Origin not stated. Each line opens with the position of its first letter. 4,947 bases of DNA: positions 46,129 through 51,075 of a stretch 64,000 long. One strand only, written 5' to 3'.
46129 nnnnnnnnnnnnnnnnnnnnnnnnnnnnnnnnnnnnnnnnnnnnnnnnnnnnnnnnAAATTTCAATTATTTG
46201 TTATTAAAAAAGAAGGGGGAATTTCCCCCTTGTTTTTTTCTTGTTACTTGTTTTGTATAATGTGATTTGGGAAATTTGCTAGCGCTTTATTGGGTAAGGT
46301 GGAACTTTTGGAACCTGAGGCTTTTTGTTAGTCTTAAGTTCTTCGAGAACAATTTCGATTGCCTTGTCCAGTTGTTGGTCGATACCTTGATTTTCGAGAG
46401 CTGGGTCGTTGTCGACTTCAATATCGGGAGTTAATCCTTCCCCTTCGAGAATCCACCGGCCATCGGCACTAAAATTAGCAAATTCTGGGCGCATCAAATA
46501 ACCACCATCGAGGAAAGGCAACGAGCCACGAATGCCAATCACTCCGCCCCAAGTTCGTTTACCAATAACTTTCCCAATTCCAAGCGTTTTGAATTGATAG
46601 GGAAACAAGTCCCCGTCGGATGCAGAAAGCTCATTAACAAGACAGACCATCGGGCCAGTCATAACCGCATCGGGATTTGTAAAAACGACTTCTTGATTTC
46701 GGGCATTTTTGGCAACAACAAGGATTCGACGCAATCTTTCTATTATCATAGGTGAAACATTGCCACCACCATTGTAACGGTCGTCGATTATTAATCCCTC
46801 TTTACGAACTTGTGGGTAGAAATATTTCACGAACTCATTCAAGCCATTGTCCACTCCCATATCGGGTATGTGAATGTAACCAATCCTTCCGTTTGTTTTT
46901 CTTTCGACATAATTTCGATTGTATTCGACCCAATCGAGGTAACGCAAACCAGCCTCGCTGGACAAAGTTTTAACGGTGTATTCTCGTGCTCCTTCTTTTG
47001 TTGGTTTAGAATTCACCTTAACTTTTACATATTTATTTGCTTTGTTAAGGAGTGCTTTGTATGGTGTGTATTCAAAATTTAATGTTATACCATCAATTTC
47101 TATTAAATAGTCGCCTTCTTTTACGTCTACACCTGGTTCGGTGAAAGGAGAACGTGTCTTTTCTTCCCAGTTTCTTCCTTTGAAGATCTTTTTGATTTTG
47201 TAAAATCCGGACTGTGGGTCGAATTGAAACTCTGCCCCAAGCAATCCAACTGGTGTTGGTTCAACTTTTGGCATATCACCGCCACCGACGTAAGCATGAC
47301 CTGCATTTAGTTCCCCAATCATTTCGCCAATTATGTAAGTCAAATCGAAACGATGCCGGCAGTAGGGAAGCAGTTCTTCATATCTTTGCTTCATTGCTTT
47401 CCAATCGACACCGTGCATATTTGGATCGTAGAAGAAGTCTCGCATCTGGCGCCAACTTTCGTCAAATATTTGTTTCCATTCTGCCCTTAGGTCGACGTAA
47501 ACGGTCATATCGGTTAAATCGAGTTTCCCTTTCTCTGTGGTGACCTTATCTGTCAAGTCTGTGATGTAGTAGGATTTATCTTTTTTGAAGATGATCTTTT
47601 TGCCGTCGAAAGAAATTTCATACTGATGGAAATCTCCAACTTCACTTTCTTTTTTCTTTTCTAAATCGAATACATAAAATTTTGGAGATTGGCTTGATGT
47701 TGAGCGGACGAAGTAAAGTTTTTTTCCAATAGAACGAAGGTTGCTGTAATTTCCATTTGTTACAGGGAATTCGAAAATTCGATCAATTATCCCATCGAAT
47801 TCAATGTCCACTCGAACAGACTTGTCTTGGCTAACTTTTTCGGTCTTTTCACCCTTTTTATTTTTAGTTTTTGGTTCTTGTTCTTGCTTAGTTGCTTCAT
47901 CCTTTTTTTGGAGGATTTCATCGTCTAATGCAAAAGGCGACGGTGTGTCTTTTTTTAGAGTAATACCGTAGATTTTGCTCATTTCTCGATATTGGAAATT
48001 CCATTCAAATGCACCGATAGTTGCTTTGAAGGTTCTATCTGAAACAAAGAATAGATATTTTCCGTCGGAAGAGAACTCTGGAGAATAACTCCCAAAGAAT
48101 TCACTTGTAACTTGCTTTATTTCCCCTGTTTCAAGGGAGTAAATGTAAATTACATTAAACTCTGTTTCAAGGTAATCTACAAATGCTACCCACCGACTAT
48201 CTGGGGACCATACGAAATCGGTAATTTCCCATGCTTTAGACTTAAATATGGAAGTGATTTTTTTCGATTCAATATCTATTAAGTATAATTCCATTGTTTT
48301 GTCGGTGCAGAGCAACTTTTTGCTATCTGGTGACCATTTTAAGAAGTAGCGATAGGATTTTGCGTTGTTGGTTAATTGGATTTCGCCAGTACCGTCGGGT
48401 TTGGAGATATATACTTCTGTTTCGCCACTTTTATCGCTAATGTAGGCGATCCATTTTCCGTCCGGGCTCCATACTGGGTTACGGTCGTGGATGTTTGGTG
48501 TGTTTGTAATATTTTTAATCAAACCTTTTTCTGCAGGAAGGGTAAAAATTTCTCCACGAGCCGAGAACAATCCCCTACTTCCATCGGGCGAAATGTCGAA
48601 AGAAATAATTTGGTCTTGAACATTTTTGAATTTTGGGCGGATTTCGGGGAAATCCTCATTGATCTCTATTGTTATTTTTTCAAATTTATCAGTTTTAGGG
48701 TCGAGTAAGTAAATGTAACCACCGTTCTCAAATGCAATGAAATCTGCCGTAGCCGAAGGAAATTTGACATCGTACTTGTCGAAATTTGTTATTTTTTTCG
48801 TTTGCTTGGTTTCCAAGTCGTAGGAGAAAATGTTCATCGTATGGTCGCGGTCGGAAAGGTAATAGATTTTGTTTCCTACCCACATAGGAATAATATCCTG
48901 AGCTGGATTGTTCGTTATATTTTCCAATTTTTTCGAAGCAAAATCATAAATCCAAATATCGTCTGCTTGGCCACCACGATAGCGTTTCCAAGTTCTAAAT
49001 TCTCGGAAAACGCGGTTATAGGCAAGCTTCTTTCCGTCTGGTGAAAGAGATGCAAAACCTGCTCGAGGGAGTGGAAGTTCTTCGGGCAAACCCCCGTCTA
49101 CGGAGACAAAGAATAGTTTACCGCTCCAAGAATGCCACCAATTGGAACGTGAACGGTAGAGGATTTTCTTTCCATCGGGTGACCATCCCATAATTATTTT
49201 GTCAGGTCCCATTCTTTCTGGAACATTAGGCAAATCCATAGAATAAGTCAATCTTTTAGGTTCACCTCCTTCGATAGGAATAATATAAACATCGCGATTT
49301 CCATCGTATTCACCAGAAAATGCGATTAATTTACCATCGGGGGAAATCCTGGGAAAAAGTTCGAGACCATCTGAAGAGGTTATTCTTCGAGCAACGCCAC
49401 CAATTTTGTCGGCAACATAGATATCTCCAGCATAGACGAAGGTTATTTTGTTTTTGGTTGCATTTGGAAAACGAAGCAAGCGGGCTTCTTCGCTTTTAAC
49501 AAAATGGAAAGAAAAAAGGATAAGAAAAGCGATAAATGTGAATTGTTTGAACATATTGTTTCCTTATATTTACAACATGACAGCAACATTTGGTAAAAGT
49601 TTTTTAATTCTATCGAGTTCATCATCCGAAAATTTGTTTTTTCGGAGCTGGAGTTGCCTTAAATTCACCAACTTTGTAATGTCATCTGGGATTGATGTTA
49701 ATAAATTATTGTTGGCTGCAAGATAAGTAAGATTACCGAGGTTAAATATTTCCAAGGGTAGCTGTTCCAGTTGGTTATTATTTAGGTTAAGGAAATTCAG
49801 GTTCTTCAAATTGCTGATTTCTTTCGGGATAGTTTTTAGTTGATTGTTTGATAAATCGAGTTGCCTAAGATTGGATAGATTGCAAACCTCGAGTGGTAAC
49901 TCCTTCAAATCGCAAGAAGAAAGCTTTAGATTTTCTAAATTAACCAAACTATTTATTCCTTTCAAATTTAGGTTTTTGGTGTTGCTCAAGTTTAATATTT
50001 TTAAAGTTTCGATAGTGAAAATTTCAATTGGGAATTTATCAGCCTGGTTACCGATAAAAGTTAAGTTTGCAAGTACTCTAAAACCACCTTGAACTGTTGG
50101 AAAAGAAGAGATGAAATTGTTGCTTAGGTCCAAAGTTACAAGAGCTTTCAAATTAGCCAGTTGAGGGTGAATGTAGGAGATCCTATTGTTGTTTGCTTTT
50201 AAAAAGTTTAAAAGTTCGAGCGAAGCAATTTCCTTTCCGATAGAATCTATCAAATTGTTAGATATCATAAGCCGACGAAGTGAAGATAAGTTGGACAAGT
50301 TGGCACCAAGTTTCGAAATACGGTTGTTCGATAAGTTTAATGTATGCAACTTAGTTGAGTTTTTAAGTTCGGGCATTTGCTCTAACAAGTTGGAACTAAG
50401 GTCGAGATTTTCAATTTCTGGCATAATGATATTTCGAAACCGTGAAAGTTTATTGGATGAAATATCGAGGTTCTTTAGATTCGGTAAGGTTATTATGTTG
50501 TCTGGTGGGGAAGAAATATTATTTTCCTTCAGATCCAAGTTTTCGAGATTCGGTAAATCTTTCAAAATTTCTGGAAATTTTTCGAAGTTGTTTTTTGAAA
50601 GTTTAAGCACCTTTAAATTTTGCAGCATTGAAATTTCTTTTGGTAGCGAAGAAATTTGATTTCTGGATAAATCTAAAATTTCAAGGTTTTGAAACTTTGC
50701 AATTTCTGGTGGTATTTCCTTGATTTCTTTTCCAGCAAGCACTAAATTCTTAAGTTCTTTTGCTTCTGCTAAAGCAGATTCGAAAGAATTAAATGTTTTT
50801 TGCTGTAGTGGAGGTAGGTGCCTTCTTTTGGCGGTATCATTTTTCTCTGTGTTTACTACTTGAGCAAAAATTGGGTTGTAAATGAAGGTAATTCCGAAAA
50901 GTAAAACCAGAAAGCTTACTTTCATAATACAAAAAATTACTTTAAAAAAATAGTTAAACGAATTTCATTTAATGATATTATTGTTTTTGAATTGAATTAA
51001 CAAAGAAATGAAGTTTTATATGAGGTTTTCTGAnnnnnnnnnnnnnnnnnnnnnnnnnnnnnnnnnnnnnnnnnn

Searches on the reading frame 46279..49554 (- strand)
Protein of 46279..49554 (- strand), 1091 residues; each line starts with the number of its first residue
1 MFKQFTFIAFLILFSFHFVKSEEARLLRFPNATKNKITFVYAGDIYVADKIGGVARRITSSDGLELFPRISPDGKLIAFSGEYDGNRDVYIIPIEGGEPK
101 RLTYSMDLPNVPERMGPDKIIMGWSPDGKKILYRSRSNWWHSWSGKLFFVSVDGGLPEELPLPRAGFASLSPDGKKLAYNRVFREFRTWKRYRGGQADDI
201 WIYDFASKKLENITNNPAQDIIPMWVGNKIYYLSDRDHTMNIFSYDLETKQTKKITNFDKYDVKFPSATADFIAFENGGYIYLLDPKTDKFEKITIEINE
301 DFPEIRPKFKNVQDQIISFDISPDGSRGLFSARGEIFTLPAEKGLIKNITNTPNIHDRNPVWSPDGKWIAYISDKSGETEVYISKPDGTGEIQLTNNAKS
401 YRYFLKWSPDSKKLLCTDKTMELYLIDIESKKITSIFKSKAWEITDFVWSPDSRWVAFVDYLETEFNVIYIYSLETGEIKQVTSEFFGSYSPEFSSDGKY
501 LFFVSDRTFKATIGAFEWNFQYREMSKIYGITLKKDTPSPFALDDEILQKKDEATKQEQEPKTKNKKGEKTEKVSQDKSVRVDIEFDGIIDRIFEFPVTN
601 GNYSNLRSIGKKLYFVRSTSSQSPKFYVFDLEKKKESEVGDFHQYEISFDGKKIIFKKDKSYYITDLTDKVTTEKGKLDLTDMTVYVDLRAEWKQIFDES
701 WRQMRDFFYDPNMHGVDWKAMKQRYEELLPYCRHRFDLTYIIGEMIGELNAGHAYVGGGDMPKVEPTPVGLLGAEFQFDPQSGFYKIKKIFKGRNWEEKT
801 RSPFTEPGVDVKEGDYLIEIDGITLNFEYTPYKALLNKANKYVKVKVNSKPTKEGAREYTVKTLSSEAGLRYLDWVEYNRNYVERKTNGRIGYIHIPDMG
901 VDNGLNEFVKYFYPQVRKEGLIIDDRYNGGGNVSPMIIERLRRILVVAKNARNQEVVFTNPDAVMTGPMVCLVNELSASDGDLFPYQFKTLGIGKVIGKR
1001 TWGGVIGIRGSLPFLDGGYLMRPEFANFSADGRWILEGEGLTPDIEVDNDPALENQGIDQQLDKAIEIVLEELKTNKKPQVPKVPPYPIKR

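Call 65: search_protein_families(library=pfam, proteins=[window:46279-49554:-], max_evalue=0.00001)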
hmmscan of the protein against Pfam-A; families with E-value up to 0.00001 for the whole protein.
window:46279-49554:- (1091 aa): 7 families
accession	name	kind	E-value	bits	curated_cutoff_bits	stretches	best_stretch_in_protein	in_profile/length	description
PF07676.18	PD40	-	2.7e-32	110.5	20.9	2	347-383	2-38/38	WD40-like Beta Propeller Repeat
PF03572.23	Peptidase_S41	-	2.9e-26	92.4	24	1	890-1047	1-165/165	Peptidase family S41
PF14684.11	Tricorn_C1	-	2.6e-24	85.3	24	1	690-747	2-59/59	Tricorn protease C1 domain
PF14685.13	PDZ_Tricorn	-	6.8e-24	84.1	25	1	770-858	1-85/88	Tricorn protease PDZ domain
PF00930.27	DPPIV_N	-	9.9e-20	71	22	0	412-484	14-80/354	Dipeptidyl peptidase IV (DPP IV) N-terminal region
PF25174.1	Beta-prop_THOC3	-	1.6e-08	34.3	305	1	362-506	10-149/272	THOC3 beta-propeller domain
PF23414.1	Beta-prop_EML_2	-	7.3e-06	26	90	0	361-459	46-142/266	Echinoderm microtubule-associated protein second beta-propeller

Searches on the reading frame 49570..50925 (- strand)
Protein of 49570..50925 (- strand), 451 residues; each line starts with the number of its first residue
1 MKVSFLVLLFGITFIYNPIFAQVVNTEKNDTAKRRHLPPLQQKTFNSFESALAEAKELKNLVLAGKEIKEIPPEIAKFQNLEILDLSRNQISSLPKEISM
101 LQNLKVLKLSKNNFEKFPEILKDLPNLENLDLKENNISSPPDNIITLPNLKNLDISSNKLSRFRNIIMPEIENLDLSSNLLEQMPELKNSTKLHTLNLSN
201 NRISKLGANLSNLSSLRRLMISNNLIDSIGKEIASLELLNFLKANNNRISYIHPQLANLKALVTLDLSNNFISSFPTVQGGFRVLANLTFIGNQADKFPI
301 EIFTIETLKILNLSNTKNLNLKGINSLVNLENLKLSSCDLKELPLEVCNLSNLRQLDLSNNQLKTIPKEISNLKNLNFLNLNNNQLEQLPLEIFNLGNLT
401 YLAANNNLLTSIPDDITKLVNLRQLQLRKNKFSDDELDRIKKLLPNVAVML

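Call 65: search_protein_families(library=pfam, proteins=[window:49570-50925:-], max_evalue=0.00001)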
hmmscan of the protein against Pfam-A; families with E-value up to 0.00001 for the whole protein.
window:49570-50925:- (451 aa): 7 families
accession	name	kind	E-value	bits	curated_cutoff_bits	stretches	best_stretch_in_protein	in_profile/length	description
PF12799.13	LRR_4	-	8.5e-44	147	27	3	352-391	2-42/44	Leucine Rich repeats (2 copies)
PF23598.1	LRR_14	-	1.4e-38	133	40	4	346-433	42-127/353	Leucine-rich repeat region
PF13855.12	LRR_8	-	6.5e-36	122.3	27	4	80-137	2-61/61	Leucine rich repeat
PF00560.39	LRR_1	-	1.9e-18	63.1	20.6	0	352-373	1-23/23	Leucine Rich Repeat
PF23952.1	LRR_EndoS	-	4.5e-10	40.2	27.9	0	309-391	26-99/116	Endo-beta-N-acetylglucosaminidase EndoS LRR domain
PF23211.1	LRR_LRWD1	-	6.9e-08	32.9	28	0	72-144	35-105/190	Leucine-rich repeat and WD repeat-containing protein 1, LRR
PF25013.1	LRR_Zer-1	-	1.4e-06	29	27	0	305-364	7-67/137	Zer-1-like, Leucine-rich repeats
